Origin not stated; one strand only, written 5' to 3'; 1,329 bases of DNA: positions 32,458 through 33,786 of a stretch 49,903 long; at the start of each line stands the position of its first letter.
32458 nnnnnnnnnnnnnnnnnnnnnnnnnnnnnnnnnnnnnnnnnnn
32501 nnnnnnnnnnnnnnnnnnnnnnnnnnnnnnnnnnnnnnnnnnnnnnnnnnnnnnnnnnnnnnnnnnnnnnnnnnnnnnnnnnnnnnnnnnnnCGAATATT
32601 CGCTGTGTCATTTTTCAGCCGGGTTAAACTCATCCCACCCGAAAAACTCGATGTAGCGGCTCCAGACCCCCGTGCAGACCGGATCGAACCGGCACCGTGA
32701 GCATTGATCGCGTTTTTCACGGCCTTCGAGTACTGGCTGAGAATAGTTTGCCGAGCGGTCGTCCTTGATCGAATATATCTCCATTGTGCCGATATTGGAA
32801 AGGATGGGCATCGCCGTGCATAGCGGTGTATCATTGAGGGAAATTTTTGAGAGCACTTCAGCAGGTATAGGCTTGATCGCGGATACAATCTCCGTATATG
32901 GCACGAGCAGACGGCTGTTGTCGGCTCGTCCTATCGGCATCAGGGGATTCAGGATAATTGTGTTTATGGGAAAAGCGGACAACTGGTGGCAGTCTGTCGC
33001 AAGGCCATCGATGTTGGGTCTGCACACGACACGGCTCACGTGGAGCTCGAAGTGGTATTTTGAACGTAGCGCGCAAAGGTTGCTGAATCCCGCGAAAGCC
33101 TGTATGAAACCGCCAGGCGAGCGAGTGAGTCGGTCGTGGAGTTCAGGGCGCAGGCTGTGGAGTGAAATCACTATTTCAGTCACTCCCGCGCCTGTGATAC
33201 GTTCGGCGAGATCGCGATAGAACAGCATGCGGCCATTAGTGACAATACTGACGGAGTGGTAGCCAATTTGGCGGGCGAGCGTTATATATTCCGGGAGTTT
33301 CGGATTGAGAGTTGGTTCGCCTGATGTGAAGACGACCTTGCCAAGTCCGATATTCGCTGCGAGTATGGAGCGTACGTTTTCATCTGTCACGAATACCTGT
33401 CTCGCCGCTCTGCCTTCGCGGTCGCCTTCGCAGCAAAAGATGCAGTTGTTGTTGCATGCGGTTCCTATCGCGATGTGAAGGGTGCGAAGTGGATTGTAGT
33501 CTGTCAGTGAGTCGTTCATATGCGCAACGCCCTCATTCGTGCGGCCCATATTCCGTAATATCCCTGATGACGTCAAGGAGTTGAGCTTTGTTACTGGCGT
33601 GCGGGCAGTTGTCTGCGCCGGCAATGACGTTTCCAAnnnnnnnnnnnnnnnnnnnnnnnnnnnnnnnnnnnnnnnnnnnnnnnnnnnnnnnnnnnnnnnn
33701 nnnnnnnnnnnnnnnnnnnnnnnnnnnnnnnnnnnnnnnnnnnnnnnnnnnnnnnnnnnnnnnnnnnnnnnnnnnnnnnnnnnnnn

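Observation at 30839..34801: Radical SAM/SPASM enzyme and Cys-motif protein co-operonic with short ResB and CcsA (system II cytochrome c biogenesis)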

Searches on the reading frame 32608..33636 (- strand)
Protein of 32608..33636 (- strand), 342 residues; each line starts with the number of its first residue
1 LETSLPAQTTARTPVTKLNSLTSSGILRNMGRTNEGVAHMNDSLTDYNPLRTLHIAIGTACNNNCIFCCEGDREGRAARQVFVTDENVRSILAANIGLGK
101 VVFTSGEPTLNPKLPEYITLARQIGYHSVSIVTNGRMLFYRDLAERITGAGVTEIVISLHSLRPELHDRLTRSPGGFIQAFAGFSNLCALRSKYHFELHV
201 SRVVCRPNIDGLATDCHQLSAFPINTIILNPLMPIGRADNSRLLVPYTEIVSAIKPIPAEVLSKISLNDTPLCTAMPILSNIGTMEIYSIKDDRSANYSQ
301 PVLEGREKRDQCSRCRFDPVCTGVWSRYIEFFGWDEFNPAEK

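Call 3: search_protein_families(library=pfam, proteins=[window:32608-33636:-], max_evalue=0.01)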
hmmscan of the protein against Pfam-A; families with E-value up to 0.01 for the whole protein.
window:32608-33636:- (342 aa): 1 family
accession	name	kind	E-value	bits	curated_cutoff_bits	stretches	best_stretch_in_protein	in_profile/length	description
PF04055.27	Radical_SAM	-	9.1e-19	68.7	29.5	1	57-173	3-122/166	Radical SAM superfamily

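Call 4: search_protein_families(library=ncbifam, proteins=[window:32608-33636:-], max_evalue=0.01)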
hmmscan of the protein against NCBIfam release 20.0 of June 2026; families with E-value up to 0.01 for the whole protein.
window:32608-33636:- (342 aa): 40 families (the best 25 are shown)
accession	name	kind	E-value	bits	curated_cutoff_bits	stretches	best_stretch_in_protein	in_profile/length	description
NF038332.1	rSAM_rare_HxsC4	exception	1.8e-64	218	500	1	52-339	15-334/335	radical SAM protein HxsC4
TIGR02668.1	moaA_archaeal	equivalog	6.8e-20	71.3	325.25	1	49-173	8-129/303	GTP 3',8-cyclase MoaA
NF001199.0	PRK00164.2-1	equivalog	3.1e-18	66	231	1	49-173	10-132/308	GTP 3',8-cyclase MoaA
TIGR03977.1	rSAM_pair_HxsC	equivalog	5.4e-18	64.9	267.9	1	57-325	31-289/292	His-Xaa-Ser system radical SAM maturase HxsC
TIGR02666.1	moaA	equivalog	7.6e-18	64.6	284.05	1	50-193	9-156/336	GTP 3',8-cyclase MoaA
TIGR04317.1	W_rSAM_matur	equivalog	1.2e-15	57.5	380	1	50-244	3-196/349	tungsten cofactor oxidoreductase radical SAM maturase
TIGR04545.1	rSAM_ahbD_hemeb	equivalog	3.2e-14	53.1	500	1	57-239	6-182/339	heme b synthase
TIGR04466.1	rSAM_BlsE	equivalog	1.8e-13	50.6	400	1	51-190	3-137/327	cytosylglucuronate decarboxylase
NF045574.1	sacti_mat_StsB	exception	2.2e-13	49.9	625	1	47-241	92-278/466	StsB family radical SAM/SPASM domain sactipeptide maturase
NF038283.1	viperin_w_prok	equivalog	5.5e-13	48.7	180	1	59-210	10-168/281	viperin family antiviral radical SAM protein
TIGR04053.2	TIGR04053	equivalog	9.2e-13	48.2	395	1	59-246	16-200/366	TIGR04053 family radical SAM/SPASM domain-containing protein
TIGR04055.1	rSAM_NirJ2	equivalog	9.6e-13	48.3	500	1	60-199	9-143/326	putative heme d1 biosynthesis radical SAM protein NirJ2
TIGR04311.1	rSAM_Geo_metal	subfamily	4.2e-12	45.8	400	1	53-237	5-192/423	radical SAM/SPASM family putative metalloenzyme maturase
TIGR04251.1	SCM_rSAM_ScmF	equivalog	1.5e-11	44.3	400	1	49-194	2-148/353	SynChlorMet cassette radical SAM/SPASM protein ScmF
TIGR04546.1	rSAM_ahbC_deAc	equivalog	8.3e-11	41.3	650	1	23-187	13-172/390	12,18-didecarboxysiroheme deacetylase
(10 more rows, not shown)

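Call 10: find_homologous_proteins(query=window:32608-33636:-)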
Query window:32608-33636:- (342 aa): 147 proteins with E <= 0.001 among 1752 candidates; the best 120 are listed.
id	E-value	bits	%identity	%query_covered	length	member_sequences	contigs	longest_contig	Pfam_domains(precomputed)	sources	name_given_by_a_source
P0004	2.4e-212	722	100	92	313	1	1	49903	PF04055.28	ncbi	-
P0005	1.9e-115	404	59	87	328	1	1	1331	PF04055.28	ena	-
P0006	3.6e-92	327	50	85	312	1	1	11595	PF04055.28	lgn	-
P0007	3.9e-57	212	37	84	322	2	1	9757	PF04055.28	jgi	jgi:MoaA/NifB/PqqE/SkfB family radical SAM enzyme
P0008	6.3e-55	205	37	84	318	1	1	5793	PF04055.28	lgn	-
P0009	7.7e-55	204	39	84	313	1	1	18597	PF04055.28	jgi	jgi:cyclic pyranopterin phosphate synthase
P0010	3.7e-54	202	37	84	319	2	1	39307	PF04055.28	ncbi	ncbi:MAG TPA: radical SAM protein [Polyangia bacterium]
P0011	8.6e-54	201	34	85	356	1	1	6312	PF04055.28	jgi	jgi:MoaA/NifB/PqqE/SkfB family radical SAM enzyme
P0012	3.1e-53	199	36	85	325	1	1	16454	PF04055.28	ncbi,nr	ncbi:MAG: radical SAM protein [Deltaproteobacteria bacterium]|nr:radical SAM protein [Deltaproteobac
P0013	1.7e-52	197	36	83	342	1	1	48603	PF04055.28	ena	-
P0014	3.0e-52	196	35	84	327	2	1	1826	PF04055.28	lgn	-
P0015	3.8e-52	196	35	84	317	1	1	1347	PF04055.28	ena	-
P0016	1.9e-51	193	38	84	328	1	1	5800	PF04055.28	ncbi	-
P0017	2.3e-51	193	35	87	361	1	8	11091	PF04055.28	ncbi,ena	-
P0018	1.9e-50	190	35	84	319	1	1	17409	PF04055.28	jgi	jgi:cyclic pyranopterin phosphate synthase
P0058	2.4e-38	150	34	88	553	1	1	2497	PF04055.28,PF19238.6,PF04467.18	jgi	jgi:cyclic pyranopterin phosphate synthase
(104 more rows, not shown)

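Call 11: find_encoding_contigs(protein=P0004, flank=10000, max_places=3)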
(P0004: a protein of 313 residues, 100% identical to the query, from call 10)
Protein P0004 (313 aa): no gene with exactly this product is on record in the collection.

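Call 12: find_encoding_contigs(protein=P0006, flank=10000, max_places=3)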
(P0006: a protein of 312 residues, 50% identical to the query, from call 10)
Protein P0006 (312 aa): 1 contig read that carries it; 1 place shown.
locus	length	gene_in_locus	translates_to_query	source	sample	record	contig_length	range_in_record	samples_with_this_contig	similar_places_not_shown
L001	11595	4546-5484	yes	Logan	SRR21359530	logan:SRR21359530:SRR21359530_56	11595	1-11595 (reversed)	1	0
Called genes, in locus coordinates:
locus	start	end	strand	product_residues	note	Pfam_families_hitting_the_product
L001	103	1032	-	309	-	PF04055:Radical_SAM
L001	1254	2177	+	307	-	PF04055:Radical_SAM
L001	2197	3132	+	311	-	PF04055:Radical_SAM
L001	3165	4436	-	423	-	PF04055:Radical_SAM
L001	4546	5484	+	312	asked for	PF04055:Radical_SAM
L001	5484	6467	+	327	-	PF04055:Radical_SAM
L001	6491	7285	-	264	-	-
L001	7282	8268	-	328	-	PF01136:Peptidase_U32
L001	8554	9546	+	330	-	PF04055:Radical_SAM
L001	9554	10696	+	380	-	-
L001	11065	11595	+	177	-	?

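Call 13: find_encoding_contigs(protein=P0010, flank=8000, max_places=2)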
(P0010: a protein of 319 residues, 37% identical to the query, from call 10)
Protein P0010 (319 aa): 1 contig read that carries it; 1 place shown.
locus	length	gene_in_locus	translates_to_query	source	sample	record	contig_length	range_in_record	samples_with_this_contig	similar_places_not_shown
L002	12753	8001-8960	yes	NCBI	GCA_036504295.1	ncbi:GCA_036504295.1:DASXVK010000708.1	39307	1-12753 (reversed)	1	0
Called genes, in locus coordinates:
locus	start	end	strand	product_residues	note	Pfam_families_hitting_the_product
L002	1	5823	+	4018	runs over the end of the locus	PF21268:Helic-prim_T7_N (faint)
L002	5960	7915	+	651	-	PF15780:ASH (faint), PF22073:Cep192_D4 (faint), PF22544:HYDIN_VesB_CFA65-like_Ig (weak)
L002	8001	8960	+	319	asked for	PF04055:Radical_SAM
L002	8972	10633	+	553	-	PF04055:Radical_SAM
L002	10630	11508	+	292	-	PF04055:Radical_SAM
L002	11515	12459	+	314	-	PF04055:Radical_SAM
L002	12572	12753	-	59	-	PF00011:HSP20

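Call 14: find_encoding_contigs(protein=P0009, flank=8000, max_places=2)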
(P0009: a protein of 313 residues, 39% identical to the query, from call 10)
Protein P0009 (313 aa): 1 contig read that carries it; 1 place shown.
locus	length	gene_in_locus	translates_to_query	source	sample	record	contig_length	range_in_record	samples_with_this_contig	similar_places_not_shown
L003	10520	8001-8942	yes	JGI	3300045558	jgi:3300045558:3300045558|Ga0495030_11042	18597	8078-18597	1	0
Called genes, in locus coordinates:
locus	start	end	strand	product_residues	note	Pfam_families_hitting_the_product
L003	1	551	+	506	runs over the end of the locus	PF04055:Radical_SAM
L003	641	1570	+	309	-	PF04055:Radical_SAM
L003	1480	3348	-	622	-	PF04055:Radical_SAM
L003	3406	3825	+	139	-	-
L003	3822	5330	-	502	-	PF04055:Radical_SAM, PF13353:Fer4_12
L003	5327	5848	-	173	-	PF27806:HxsD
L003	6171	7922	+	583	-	PF15780:ASH (faint)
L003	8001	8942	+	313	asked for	PF04055:Radical_SAM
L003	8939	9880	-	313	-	PF04055:Radical_SAM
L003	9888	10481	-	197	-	-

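Call 15: find_encoding_contigs(protein=P0013, flank=8000, max_places=2)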
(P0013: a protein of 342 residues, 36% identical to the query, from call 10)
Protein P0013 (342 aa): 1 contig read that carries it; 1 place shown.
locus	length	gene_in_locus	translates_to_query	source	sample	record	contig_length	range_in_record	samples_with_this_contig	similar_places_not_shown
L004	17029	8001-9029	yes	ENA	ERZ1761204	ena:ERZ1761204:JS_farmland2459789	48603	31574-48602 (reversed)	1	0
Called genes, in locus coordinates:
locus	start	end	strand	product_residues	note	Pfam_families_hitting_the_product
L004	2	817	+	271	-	?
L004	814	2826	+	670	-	-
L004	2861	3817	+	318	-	PF12728:HTH_17 (weak)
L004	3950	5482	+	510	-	-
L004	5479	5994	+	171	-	PF27806:HxsD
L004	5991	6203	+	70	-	-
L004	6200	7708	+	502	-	PF13353:Fer4_12, PF04055:Radical_SAM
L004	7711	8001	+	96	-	-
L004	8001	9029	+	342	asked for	PF04055:Radical_SAM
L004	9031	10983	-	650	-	PF13186:SPASM (weak), PF04055:Radical_SAM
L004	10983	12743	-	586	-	PF04055:Radical_SAM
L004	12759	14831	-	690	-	-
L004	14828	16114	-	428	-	PF04055:Radical_SAM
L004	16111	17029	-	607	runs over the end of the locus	PF04055:Radical_SAM, PF13353:Fer4_12 (faint), PF04055:Radical_SAM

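Call 17: search_protein_families(library=pfam, proteins=[P0058], max_evalue=10)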
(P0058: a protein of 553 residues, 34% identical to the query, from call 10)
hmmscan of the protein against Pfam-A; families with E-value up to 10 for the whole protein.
P0058 (553 aa): 4 families
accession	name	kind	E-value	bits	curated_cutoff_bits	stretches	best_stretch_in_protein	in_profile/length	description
PF04055.27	Radical_SAM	-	8.5e-20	72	29.5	1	19-156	3-152/166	Radical SAM superfamily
PF04467.17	DUF483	-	1.2e-06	29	25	1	375-453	28-98/122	Protein of unknown function (DUF483)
PF19238.5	Radical_SAM_2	-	3e-06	27.4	26.7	2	100-169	70-139/151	Radical SAM-like domain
PF18275.7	His_Me_b4a2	-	0.082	13.4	25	1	249-265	31-47/52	His-Me finger endonuclease beta4-alpha2 domain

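Call 22: search_solved_structures(query=window:32608-33549:-, max_evalue=0.001)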
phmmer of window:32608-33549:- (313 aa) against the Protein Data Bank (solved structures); distinct sequences matched with E-value up to 0.001: 12.
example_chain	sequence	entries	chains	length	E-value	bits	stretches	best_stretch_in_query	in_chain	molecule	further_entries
7vob_C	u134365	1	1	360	1e-10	44.6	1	22-155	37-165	Cytosylglucuronate decarboxylase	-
7voc_C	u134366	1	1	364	1.1e-10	44.6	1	22-155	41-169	Cytosylglucuronate decarboxylase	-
7tol_A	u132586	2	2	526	2.7e-07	33.4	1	25-131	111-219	glycerol dibiphytanyl glycerol tetraether - macrocyclic archaeol synthase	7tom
6b4c_A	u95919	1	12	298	2.5e-06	30.2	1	29-178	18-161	Viperin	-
7n7i_A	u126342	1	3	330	2.8e-06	30.1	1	28-178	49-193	Viperin-like enzyme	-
9dgw_A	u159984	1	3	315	2.9e-06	30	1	29-178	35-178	Radical SAM core domain-containing protein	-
9dfw_A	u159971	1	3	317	3.6e-06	29.7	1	29-177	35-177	Radical SAM core domain-containing protein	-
1tv7_A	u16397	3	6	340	2.7e-05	26.8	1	19-138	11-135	Molybdenum cofactor biosynthesis protein A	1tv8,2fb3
2fb2_A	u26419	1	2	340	5e-05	25.9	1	19-138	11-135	Molybdenum cofactor biosynthesis protein A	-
8wm2_A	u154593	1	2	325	6.1e-05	25.7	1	27-132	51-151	Fe-S radical SAM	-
9dfu_A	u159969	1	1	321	0.00037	23.1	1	30-181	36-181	Radical SAM core domain-containing protein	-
9dfn_A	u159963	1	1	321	0.00038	23.1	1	30-181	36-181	Radical SAM core domain-containing protein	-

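Call 66: search_protein_families(library=padloc, proteins=[window:32608-33549:-], max_evalue=0.01)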
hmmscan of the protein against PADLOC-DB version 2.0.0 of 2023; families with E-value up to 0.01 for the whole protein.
window:32608-33549:- (313 aa): 3 families
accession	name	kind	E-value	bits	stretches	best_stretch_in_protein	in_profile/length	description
PDLC02903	pVip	-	2.4e-15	54.7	1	27-181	5-151/257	Viperins not associated with kinases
PDLC02904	pVip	-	6.9e-13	46.7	1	29-181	10-155/262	Viperins associated with kinases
PDLC02905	pVip-kinase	-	3.4e-07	27.9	1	29-180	189-342/474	Viperin-kinase fusion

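Call 67: search_protein_families(library=phrogs, proteins=[window:32608-33549:-], max_evalue=0.01)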
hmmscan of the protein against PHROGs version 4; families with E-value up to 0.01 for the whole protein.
window:32608-33549:- (313 aa): 5 families
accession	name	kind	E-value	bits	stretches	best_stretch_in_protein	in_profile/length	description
phrog_13987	-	other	1.2e-09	38.9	1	21-109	14-104/274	radical SAM domain-containing protein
phrog_15140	-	other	7.7e-09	35.9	1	30-171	95-235/366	radical SAM domain-containing protein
phrog_1802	-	other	3.2e-07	30.6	1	18-143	40-175/556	radical SAM domain-containing protein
phrog_27238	-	other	6e-06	26.6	1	26-143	27-141/338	radical SAM domain-containing protein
phrog_2076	-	moron, auxiliary metabolic gene and host takeover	0.0017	18.9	1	32-121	41-131/247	QueE-like radical SAM domain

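Call 94: find_encoding_contigs(protein=P0005, flank=5000, max_places=3)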
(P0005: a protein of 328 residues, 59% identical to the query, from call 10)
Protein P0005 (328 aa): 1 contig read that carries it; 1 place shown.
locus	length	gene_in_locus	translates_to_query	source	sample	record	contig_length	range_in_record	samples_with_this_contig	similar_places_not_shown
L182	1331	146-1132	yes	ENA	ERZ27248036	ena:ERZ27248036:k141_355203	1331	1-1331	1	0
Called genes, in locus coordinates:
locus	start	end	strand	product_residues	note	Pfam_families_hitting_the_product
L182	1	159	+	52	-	?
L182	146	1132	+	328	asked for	PF04055:Radical_SAM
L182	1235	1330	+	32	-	?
